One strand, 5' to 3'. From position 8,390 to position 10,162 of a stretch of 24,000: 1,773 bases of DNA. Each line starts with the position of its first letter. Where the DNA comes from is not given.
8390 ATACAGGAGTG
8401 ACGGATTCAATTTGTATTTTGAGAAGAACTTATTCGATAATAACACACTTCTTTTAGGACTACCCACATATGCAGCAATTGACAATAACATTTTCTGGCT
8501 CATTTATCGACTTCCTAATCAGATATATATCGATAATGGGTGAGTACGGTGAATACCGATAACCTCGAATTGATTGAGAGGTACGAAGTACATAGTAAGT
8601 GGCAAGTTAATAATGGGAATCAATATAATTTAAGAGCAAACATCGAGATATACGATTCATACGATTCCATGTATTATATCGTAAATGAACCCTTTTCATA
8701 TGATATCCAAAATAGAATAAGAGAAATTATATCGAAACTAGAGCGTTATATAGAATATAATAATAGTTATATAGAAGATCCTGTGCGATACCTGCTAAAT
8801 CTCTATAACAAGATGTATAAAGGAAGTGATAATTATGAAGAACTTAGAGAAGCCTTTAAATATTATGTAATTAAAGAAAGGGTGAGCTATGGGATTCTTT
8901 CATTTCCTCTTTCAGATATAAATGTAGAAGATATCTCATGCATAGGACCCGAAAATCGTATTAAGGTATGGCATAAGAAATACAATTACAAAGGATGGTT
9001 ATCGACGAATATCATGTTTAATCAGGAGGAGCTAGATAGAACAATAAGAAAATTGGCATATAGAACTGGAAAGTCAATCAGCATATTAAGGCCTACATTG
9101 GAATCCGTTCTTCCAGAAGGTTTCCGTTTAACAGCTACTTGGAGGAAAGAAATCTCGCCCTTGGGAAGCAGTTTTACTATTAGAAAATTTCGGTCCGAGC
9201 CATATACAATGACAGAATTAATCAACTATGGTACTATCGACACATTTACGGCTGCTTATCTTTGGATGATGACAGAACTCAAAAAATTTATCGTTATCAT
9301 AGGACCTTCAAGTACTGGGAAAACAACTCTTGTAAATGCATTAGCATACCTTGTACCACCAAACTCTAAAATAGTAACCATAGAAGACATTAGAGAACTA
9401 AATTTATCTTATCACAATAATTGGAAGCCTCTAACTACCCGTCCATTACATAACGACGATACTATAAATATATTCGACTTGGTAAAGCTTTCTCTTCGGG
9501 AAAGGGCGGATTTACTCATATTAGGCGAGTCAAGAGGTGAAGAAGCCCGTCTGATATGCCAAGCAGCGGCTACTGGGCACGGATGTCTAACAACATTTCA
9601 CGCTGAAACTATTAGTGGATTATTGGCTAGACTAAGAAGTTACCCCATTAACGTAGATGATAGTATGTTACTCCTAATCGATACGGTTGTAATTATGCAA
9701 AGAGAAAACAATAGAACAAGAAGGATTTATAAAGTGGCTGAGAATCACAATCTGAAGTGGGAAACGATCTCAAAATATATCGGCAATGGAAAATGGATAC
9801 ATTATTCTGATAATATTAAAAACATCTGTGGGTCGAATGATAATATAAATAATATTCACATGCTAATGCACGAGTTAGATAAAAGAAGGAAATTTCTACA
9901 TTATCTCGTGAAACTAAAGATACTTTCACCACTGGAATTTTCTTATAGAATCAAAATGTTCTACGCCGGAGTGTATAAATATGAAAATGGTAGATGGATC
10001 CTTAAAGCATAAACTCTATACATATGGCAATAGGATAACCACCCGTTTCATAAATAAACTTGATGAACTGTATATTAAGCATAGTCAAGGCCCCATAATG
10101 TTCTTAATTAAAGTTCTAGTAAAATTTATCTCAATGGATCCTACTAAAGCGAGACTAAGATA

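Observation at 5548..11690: Compact, unclassified archaeal type IV pilus-like operon (2 pilins, giant pilin-like protein, ATPase, platform)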

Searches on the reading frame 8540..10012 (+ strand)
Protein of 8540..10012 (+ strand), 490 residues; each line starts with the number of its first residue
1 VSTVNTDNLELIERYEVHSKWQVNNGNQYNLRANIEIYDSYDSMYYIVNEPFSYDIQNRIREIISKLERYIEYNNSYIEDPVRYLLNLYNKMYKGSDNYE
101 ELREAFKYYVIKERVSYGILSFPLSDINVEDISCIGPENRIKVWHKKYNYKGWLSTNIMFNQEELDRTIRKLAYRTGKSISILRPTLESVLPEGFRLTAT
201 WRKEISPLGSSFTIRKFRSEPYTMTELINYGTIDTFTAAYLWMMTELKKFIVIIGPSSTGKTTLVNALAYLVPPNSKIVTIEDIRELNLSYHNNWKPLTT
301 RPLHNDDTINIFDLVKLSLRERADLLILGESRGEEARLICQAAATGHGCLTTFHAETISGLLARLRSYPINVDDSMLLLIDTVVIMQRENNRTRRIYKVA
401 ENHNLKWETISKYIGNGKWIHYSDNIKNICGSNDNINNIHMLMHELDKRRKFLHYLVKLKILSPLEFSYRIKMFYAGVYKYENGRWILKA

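Call 4: search_protein_families(library=pfam, proteins=[window:8540-10012:+], max_evalue=0.1)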
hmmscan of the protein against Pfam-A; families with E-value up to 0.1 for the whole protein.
window:8540-10012:+ (490 aa): 17 families
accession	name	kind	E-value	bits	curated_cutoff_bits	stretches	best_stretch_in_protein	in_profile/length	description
PF00437.27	T2SSE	-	1.8e-26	93.1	24.9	1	208-373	103-263/370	Type II/IV secretion system protein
PF13555.12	AAA_29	-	5e-05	23.4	27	1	226-277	5-51/61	P-loop containing region of AAA domain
PF13521.12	AAA_28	-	7.4e-05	23.5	27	1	251-270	2-21/164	AAA domain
PF20720.3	nSTAND3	-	8.3e-05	22.8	27.2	1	246-294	15-64/155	Novel STAND NTPase 3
PF00005.33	ABC_tran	-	0.0011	20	25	1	249-283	12-46/137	ABC transporter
PF13191.12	AAA_16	-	0.0021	19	32.6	1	249-304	25-79/167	AAA ATPase domain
PF01057.23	Parvo_NS1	-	0.0026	17.3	20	1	226-273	89-138/271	Parvovirus non-structural protein NS1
PF13401.12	AAA_22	-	0.0038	18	27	1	248-277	5-35/130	AAA domain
PF13173.12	AAA_14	-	0.0055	17.1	27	1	248-293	2-49/129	AAA domain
PF13304.12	AAA_21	-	0.0062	17.1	27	1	250-271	1-22/304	AAA domain, putative AbiEii toxin, Type IV TA system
PF01926.29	MMR_HSR1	-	0.013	16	21.9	0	251-269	2-20/113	50S ribosome-binding GTPase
PF00350.29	Dynamin_N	-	0.025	15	27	1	251-294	1-45/168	Dynamin family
PF13175.12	AAA_15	-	0.041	13.9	32.1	1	247-283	21-62/374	AAA ATPase domain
PF13514.12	AAA_27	-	0.046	13.8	22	0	226-271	7-49/206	AAA domain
PF13476.12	AAA_23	-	0.065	14.3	27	1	248-271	19-42/201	AAA domain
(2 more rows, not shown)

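Call 5: search_protein_families(library=ncbifam, proteins=[window:8540-10012:+], max_evalue=0.1)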
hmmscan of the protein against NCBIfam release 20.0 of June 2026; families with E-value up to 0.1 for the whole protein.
window:8540-10012:+ (490 aa): 56 families (the best 25 are shown)
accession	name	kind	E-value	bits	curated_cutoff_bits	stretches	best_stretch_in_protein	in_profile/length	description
NF058587.1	archaellum_moto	equivalog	4.6e-75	253.3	550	1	100-404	130-435/527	archaellum flagellar ATPase motor FlaI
NF053672.1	bindosome_BasE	exception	4.5e-60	203.8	1000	1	29-429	44-456/512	bindosome assembly system ATPase subunit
TIGR03819.1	heli_sec_ATPase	hypoth_equivalog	5.1e-32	111.4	373.15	1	112-367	47-299/340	TadA family conjugal transfer-associated ATPase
TIGR02788.1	VirB11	equivalog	1.8e-29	102.8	249.95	2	244-367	140-264/308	P-type DNA transfer ATPase VirB11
TIGR02782.1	TrbB_P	equivalog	2.6e-28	99.2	304.55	1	143-405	34-296/303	P-type conjugative transfer ATPase TrbB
NF010475.0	PRK13900.1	equivalog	7.5e-23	81.1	389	1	243-398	155-321/333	type IV secretion system ATPase VirB11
NF010469.0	PRK13894.1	subfamily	7.9e-21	74.7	508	1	142-368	46-267/320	conjugal transfer ATPase TrbB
NF041000.1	ATPase_ComGA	equivalog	1.3e-16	60.5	300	1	243-373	123-250/267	competence type IV pilus ATPase ComGA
NF010407.0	PRK13833.1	subfamily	2.7e-16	59.9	499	1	210-397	106-295/323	conjugal transfer protein TrbB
NF010425.0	PRK13851.1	equivalog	3.1e-12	46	461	1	239-356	153-272/344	type IV secretion system protein VirB11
TIGR01420.1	pilT_fam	subfamily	4.9e-12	45.7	319.1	1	246-380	120-255/343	PilT/PilU family type 4a pilus ATPase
NF007755.0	PRK10436.1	equivalog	7e-11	41.4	617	1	231-389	202-354/465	type II secretion system protein GspE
TIGR02533.1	type_II_gspE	equivalog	2.5e-10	39.6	630.25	1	242-388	237-377/486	type II secretion system ATPase GspE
TIGR02538.1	type_IV_pilB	equivalog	3.3e-10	39.2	675.65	1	239-370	307-434/564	type IV-A pilus assembly ATPase PilB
NF053534.1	T4PilAsmATPsTfpB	equivalog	4.2e-09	35.3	850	1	238-370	326-454/584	type IV pilus assembly ATPase TfpB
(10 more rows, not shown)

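Call 6: find_encoding_contigs(protein=window:8540-10012:+, flank=10000, max_places=6)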
Protein window:8540-10012:+ (490 aa): 1 contig read that carries it; 1 place shown.
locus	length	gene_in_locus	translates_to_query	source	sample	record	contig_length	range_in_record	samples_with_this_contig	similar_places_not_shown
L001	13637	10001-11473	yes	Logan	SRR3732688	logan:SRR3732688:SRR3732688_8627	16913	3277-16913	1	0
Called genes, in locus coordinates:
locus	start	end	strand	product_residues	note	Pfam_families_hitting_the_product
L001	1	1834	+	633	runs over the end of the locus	PF03485:Arg_tRNA_synt_N, PF00750:tRNA-synt_1d, PF05746:DALR_1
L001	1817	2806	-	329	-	PF00145:DNA_methylase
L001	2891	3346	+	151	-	PF09895:DUF2122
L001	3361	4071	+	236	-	PF01478:Peptidase_A24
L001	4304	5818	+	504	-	PF07969:Amidohydro_3, PF01979:Amidohydro_1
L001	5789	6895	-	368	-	PF05559:DUF763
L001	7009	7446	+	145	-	-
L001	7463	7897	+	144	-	-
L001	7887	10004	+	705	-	-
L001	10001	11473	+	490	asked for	PF00437:T2SSE, PF27713:UCP018868 (weak)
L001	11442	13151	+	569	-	-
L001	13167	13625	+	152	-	PF01986:DUF123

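Call 7: find_homologous_proteins(query=window:8540-10012:+, max_evalue=1e-20)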
Query window:8540-10012:+ (490 aa): 179 proteins with E <= 1e-20 among 8000 candidates; the best 120 are listed.
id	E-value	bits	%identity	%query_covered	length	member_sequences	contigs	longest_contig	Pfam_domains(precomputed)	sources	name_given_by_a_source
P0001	0.0e+0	1111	100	100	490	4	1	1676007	PF00437.27,PF27713.1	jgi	-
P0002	8.1e-167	574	53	98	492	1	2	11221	PF00437.27,PF20720.4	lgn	-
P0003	2.4e-164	566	52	98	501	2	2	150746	PF00437.27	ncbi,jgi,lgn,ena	-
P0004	8.8e-133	462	47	98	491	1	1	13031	PF00437.27,PF00005.34,PF13555.13,PF20720.4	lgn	-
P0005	1.2e-131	458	47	98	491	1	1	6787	PF00437.27,PF00005.34,PF13555.13,PF20720.4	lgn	-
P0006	4.5e-131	456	47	95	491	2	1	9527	PF00437.27,PF00005.34,PF13555.13,PF20720.4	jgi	-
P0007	5.7e-131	456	48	94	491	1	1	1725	PF00437.27,PF00005.34,PF13555.13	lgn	-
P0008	7.9e-130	452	46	94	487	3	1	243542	PF00437.27,PF00005.34,PF13555.13,PF20720.4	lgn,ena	-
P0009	1.4e-128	448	46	94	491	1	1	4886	PF00437.27,PF00005.34,PF13555.13,PF20720.4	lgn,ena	-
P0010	1.4e-127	444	44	99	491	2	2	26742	PF00437.27,PF27713.1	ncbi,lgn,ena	-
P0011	2.2e-127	444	46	95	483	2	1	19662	PF00437.27,PF00005.34,PF13555.13,PF20720.4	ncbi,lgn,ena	-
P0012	1.1e-126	442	46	98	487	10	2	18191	PF00437.27,PF27713.1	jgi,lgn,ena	-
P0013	1.1e-126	442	43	98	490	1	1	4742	PF00437.27,PF00005.34,PF27713.1,PF20720.4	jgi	jgi:flagellar protein FlaI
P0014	7.1e-125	436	45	98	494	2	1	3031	PF00437.27,PF27713.1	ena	-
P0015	2.5e-124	434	45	98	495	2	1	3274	PF00437.27,PF00005.34,PF13555.13,PF27713.1,PF20720.4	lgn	-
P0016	2.7e-124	434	46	91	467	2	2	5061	PF00437.27,PF00005.34,PF13555.13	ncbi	ncbi:hypothetical protein DRN86_04875, partial [Candidatus Geothermarchaeota archaeon]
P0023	7.3e-105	370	44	76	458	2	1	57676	PF00437.27,PF27713.1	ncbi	-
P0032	3.6e-100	354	39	95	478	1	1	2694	PF00437.27,PF27713.1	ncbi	-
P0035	1.6e-99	352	43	81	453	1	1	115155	PF00437.27,PF13671.13,PF13401.13,PF27713.1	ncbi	-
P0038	3.7e-99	351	44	81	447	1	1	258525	PF00437.27,PF13401.13,PF27713.1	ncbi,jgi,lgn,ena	-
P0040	1.7e-98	349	45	74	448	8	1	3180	PF00437.27,PF13671.13,PF13401.13,PF27713.1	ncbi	-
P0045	4.1e-98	347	42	84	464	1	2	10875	PF00437.27,PF00005.34,PF27713.1,PF20720.4,PF13191.13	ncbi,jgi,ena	-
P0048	1.3e-97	346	39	95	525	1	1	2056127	PF00437.27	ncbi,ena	-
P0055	1.7e-96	342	39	96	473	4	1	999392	PF00437.27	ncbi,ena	-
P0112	2.4e-87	312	45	67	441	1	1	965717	PF00437.27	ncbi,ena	-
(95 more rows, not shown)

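Call 8: list_cluster_members(proteins=[P0001, P0003, P0010, P0016])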
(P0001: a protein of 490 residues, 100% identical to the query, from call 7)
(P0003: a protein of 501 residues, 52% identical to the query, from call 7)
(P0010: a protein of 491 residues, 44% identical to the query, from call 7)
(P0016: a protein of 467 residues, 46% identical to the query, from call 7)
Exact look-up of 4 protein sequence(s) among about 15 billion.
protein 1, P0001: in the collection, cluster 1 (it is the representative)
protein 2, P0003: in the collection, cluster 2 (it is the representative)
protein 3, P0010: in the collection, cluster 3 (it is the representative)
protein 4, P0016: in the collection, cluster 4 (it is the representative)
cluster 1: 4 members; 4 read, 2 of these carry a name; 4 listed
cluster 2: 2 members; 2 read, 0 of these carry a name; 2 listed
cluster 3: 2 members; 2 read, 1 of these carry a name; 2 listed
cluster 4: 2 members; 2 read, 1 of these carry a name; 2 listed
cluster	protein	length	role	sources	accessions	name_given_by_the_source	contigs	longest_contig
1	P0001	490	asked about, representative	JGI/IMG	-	-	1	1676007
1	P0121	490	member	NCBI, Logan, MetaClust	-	\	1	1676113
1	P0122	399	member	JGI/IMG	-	flagellar protein FlaI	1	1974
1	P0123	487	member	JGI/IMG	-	-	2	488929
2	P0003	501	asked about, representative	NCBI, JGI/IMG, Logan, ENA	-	-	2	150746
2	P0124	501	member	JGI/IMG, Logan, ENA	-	-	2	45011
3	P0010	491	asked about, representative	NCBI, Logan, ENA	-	-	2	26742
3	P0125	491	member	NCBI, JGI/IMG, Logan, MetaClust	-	\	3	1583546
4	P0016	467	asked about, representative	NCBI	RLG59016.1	hypothetical protein DRN86_04875, partial [Candidatus Geothermarchaeota archaeon]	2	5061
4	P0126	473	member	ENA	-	-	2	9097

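Call 11: find_encoding_contigs(protein=P0003, flank=10000, max_places=3)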
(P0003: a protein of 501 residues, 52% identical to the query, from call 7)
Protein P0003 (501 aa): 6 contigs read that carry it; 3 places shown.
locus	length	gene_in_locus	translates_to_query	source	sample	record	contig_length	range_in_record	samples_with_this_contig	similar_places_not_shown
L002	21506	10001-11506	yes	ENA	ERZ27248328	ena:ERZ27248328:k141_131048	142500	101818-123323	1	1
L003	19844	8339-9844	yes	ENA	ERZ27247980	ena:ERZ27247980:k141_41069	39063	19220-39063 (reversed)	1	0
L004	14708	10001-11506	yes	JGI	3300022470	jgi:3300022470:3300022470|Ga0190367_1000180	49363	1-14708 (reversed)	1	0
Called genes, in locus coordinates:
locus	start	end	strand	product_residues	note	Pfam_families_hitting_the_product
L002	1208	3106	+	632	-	PF03485:Arg_tRNA_synt_N, PF00750:tRNA-synt_1d, PF05746:DALR_1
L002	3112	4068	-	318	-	PF00145:DNA_methylase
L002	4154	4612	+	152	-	PF09895:DUF2122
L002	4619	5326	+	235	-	PF01478:Peptidase_A24 (weak)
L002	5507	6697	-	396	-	PF05559:DUF763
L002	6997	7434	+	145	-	-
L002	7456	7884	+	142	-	-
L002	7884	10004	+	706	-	-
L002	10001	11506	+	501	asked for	PF00437:T2SSE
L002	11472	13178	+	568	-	-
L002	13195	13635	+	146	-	PF01986:DUF123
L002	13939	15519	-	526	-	PF01921:tRNA-synt_1f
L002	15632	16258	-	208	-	PF22167:PH0730-like_N (weak), PF25213:HVO_A0261_N (weak), PF14544:DUF4443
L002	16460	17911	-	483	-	PF00587:tRNA-synt_2b, PF03129:HGTP_anticodon, PF09180:ProRS-C_1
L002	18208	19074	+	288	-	PF01256:Carb_kinase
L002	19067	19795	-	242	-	PF01904:DUF72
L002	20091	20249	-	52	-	-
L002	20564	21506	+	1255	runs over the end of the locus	PF11965:DUF3479 (weak), PF02514:CobN-Mg_chel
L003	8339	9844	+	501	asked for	PF00437:T2SSE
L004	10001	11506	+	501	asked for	PF00437:T2SSE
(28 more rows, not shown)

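Call 12: find_encoding_contigs(protein=P0002, flank=10000, max_places=3)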
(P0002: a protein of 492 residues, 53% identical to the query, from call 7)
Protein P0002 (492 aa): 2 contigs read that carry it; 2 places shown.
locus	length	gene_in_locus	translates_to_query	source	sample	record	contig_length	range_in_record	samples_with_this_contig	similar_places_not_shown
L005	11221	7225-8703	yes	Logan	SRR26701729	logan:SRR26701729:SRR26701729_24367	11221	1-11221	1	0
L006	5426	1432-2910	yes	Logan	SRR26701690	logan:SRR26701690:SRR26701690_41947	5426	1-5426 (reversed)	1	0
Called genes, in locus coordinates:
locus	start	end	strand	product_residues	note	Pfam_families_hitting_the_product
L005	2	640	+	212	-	?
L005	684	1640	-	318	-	PF00145:DNA_methylase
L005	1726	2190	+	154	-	PF09895:DUF2122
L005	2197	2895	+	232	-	-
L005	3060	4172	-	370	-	PF05559:DUF763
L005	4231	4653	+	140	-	-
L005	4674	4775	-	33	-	-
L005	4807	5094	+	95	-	-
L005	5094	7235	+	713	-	-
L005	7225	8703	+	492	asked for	PF00437:T2SSE, PF20720:nSTAND3 (weak)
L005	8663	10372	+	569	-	-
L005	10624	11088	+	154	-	PF01986:DUF123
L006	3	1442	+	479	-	?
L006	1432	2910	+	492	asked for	PF00437:T2SSE, PF20720:nSTAND3 (weak)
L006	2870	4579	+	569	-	-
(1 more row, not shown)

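Call 16: find_related_loci(query=A1, collection=genome_contigs, flank=9000)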
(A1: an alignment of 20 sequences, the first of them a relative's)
Query A1 (490 aa) in genome_contigs; peptide patterns used: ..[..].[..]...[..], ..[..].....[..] (x = any residue, [..] = any of these).
600 stretches matched a pattern (row limit reached: there are more); 590 encode a relative of the query (tblastn E <= 1e-3); the best 80 are kept; 80 distinct loci.
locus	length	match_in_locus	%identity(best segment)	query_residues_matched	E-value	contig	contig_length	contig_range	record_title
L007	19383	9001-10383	47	26-490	9e-137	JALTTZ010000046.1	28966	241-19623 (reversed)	MAG: Nitrososphaeria archaeon isolate S140_metabat2_scaf2bin.244 S140_NODE_212_length_28966_cov_2.340684, whole genome s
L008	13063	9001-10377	47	26-488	2e-132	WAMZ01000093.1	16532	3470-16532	MAG: Candidatus Geothermarchaeota archaeon isolate S140_75_esom k151_433255, whole genome shotgun sequence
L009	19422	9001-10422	39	11-476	3e-106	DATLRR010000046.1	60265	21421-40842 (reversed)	MAG TPA_asm: Nitrososphaerales archaeon isolate SMAG_U13909 k141_727879, whole genome shotgun sequence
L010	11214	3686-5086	39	11-476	2e-105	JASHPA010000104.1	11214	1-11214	MAG: Nitrososphaerales archaeon isolate JOPF037 JOPF_AWAY_contig_808624, whole genome shotgun sequence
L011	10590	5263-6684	39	11-476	5e-104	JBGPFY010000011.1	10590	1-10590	MAG: Nitrososphaeria archaeon isolate OBJ_0618_7090110_55 k141_4148424_length_10590_cov_104.4595, whole genome shotgun s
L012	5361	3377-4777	39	11-476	9e-104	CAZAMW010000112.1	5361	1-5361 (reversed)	MAG TPA_asm: uncultured Nitrosopumilales archaeon isolate SRP226684_co1_57 genome assembly, contig: NODE_12569_length_53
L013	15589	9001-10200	43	11-407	4e-103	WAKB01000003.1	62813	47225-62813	MAG: Candidatus Geothermarchaeota archaeon isolate S012_44_esom k151_126956, whole genome shotgun sequence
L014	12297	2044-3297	44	3-413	4e-103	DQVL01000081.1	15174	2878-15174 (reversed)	MAG TPA_asm: Thermoprotei archaeon isolate SZUA-1514 k95_285928, whole genome shotgun sequence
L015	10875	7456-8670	42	11-420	2e-98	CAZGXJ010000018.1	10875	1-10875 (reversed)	MAG TPA_asm: uncultured Nitrososphaeria archaeon isolate SRP163575_co2_129 genome assembly, contig: NODE_7812_length_108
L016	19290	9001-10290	39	43-475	5e-95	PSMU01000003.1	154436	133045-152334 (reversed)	MAG: Nitrososphaerota archaeon isolate ERB_5_1 NODE_18_length_154436_cov_11.527594, whole genome shotgun sequence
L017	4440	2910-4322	38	11-476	2e-92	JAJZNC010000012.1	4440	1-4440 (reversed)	MAG: archaeon isolate MAS3.bin69 NODE_36880_length_4440_cov_1.475075, whole genome shotgun sequence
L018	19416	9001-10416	37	28-475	3e-79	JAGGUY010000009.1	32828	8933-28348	MAG: Thermoprotei archaeon isolate AUK086 PB_MBMC_040_c_000000000067, whole genome shotgun sequence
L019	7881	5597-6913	35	45-475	3e-77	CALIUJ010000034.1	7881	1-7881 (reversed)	MAG: uncultured Archaeoglobaceae archaeon isolate S1_Bin_MAXBIN__075_sub_1 genome assembly, contig: c_000001038395, whol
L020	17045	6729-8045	35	45-475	2e-77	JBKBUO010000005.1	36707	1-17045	MAG: Archaeoglobaceae archaeon isolate 21I_069.bin.26 NODE_5_length_36707_cov_11.184002, whole genome shotgun sequence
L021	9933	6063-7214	39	33-408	7e-75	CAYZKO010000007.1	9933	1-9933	MAG TPA_asm: uncultured archaeon isolate SRP144503_co3_138 genome assembly, contig: NODE_2206_length_9933_cov_9.639198,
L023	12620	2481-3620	39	28-398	1e-73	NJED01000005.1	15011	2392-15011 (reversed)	MAG: Desulfurococcales archaeon ex4484_217_1 ex4484_217_scaffold_3539_length_15011count_13976, whole genome shotgun sequ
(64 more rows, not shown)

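Call 31: search_solved_structures(query=window:8540-10012:+, max_evalue=1e-10)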
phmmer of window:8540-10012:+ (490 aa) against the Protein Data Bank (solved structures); distinct sequences matched with E-value up to 1e-10: 9.
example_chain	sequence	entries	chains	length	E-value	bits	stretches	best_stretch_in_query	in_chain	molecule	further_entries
2oap_1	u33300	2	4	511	4.6e-73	249.8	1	35-401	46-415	Type II secretion system protein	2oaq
4ii7_A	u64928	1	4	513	5.2e-55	190.3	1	104-463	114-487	FlaI ATPase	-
4ihq_A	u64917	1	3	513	3.3e-54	187.6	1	104-463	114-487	FlaI ATPase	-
8rkd_E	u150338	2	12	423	6.1e-25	91.1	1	113-368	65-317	Pilus assembly ATPase CpaF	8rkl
8rjf_A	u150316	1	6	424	6.1e-25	91.1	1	113-368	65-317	Pilus assembly ATPase CpaF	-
9e24_A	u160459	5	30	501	9.4e-25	90.5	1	113-368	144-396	CpaF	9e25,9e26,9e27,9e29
2gza_A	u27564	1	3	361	1.3e-12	50.5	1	203-359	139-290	Type IV secretion system protein VirB11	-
6bge_A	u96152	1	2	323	1.1e-11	47.5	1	247-366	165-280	VirB11-like protein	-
1g6o_A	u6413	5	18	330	1.1e-11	47.4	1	247-366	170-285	CAG-ALPHA | virB11 homolog | Cag-alfa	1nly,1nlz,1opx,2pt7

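Call 57: search_protein_families(library=ncbifam, proteins=[L002:11466-13175:+, L007:10382-12040:+, L013:10286-11905:+, L014:3412-5034:+, L009:5717-7366:+, L016:6488-8020:+, L018:10440-12116:+, L023:3910-5613:+, L016:4009-6495:+, L007:6633-8915:+], max_evalue=0.001)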
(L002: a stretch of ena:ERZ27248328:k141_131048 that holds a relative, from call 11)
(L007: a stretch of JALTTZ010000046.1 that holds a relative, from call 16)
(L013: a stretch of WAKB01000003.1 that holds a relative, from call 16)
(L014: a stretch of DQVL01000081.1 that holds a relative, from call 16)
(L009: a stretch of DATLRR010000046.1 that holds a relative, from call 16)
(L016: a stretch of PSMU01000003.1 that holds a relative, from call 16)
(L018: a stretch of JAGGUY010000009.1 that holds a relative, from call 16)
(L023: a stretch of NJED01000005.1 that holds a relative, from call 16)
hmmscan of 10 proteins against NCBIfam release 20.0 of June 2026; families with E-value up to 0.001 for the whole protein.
L002:11466-13175:+ (570 aa): 1 family
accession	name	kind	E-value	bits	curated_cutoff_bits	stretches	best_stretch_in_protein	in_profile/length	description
NF046075.1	UpsF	equivalog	7.4e-14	51.4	400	1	65-543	29-465/484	membrane pilin protein UpsF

L007:10382-12040:+ (553 aa): 1 family
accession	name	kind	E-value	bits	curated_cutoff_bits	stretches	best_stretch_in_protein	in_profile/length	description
NF046075.1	UpsF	equivalog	1.6e-08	33.8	400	1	61-453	37-409/484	membrane pilin protein UpsF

L013:10286-11905:+ (540 aa): 1 family
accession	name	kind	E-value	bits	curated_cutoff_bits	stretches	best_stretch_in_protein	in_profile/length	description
NF046075.1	UpsF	equivalog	2.4e-05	23.3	400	1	88-443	66-408/484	membrane pilin protein UpsF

L014:3412-5034:+ (541 aa): 1 family
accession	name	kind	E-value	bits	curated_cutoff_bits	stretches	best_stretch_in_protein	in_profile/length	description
NF046075.1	UpsF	equivalog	7.2e-07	28.3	400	1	51-524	35-473/484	membrane pilin protein UpsF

L009:5717-7366:+ (550 aa): 2 families
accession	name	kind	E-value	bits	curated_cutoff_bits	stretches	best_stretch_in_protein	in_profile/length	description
NF046075.1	UpsF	equivalog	4.2e-33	114.9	400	1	61-542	36-481/484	membrane pilin protein UpsF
NF053673.1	bindosome_BasF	exception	1.3e-18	66.9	1300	1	58-548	146-644/656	bindosome assembly system membrane anchoring protein BasF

L016:6488-8020:+ (511 aa): 1 family
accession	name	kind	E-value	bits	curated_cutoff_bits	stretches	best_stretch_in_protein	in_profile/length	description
NF046075.1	UpsF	equivalog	1.5e-18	66.9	400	1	45-484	55-462/484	membrane pilin protein UpsF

L018:10440-12116:+ (559 aa): 3 families
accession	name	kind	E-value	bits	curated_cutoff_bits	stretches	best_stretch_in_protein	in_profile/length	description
NF046075.1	UpsF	equivalog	5.9e-72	243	400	1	46-542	24-484/484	membrane pilin protein UpsF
NF053673.1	bindosome_BasF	exception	1.9e-58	198.6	1300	1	52-542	146-631/656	bindosome assembly system membrane anchoring protein BasF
NF004704.2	PRK06041.1-2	equivalog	1.6e-05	23.8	550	1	55-524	22-518/555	archaellar assembly protein ArlJ/FlaJ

L023:3910-5613:+ (568 aa): 4 families
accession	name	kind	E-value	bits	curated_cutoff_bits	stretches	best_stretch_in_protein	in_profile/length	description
NF046075.1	UpsF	equivalog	3.6e-82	276.7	400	1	69-548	38-482/484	membrane pilin protein UpsF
NF053673.1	bindosome_BasF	exception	2.1e-61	208.3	1300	1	57-566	148-646/656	bindosome assembly system membrane anchoring protein BasF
NF004704.2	PRK06041.1-2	equivalog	1.3e-06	27.4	550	1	49-363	15-342/555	archaellar assembly protein ArlJ/FlaJ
TIGR02120.1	GspF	equivalog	0.00093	18.5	424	1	359-529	70-238/401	type II secretion system inner membrane protein GspF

L016:4009-6495:+ (829 aa): 1 family
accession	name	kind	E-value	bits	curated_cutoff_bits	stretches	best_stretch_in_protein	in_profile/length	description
NF053670.1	bindosome_BasB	exception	0.00068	19.6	230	1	8-122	7-122/129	bindosome assembly system protein BasB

L007:6633-8915:+ (761 aa): 0 families
